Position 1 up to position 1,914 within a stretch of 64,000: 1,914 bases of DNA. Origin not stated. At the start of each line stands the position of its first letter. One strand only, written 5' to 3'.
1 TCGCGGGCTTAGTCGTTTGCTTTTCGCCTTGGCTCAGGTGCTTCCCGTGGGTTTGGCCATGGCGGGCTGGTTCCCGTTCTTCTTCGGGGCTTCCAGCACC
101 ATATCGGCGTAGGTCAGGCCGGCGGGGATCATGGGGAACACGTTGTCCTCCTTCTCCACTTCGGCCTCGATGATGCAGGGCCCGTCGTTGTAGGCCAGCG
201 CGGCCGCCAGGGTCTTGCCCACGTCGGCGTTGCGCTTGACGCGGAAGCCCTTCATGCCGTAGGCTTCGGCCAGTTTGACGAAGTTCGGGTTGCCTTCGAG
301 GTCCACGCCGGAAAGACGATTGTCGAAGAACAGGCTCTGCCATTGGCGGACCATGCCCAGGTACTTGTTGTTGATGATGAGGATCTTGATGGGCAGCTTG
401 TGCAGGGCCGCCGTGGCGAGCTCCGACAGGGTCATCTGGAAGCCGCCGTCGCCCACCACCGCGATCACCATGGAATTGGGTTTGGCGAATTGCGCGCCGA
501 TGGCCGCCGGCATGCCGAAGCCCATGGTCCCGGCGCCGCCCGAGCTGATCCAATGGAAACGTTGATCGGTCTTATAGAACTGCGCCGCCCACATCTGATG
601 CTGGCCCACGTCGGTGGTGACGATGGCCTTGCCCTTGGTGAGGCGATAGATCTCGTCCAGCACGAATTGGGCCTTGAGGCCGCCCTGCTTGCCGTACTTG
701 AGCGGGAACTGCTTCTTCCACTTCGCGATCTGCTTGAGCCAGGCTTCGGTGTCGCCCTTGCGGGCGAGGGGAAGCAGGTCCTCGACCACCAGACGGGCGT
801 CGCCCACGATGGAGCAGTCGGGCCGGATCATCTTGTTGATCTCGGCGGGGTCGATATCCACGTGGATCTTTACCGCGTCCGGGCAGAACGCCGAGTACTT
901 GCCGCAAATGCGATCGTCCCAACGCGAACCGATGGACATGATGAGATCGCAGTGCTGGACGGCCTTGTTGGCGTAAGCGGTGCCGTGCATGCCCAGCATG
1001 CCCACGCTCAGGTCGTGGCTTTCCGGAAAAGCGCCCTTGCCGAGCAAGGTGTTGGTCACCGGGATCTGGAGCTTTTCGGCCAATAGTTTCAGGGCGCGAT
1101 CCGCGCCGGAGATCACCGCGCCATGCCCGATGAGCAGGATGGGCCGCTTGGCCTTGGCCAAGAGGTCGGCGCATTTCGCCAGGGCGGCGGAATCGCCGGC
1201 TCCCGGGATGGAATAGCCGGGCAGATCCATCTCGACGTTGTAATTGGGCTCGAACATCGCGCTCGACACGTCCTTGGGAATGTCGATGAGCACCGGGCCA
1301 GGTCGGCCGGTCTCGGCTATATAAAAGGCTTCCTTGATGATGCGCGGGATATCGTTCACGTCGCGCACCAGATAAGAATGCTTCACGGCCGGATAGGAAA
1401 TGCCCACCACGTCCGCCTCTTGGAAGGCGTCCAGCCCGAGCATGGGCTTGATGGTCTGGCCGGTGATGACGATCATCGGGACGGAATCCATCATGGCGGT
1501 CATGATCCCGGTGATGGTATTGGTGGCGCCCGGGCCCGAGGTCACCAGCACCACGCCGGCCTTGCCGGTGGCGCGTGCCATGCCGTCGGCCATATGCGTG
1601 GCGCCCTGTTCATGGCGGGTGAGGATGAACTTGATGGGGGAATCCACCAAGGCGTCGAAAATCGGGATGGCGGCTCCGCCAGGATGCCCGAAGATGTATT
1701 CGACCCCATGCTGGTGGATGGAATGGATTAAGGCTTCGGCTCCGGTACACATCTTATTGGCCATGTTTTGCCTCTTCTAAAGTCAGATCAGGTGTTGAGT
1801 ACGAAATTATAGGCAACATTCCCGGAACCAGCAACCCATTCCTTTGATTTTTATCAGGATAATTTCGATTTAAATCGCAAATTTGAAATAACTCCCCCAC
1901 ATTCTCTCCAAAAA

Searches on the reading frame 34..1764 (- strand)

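Call 55: search_protein_families(library=pfam, proteins=[window:34-1764:-], max_evalue=0.0001)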
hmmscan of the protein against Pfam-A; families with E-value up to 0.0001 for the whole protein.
window:34-1764:- (576 aa): 3 families
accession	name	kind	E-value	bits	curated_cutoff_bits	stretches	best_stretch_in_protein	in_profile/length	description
PF02775.26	TPP_enzyme_C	-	1.6e-53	181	21.9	1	385-533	1-150/151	Thiamine pyrophosphate enzyme, C-terminal TPP binding domain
PF00205.28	TPP_enzyme_M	-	6.3e-48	162.4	30.4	1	196-330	2-137/137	Thiamine pyrophosphate enzyme, central domain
PF02776.23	TPP_enzyme_N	-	3.4e-40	137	26.8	1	7-120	2-117/119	Thiamine pyrophosphate enzyme, N-terminal TPP binding domain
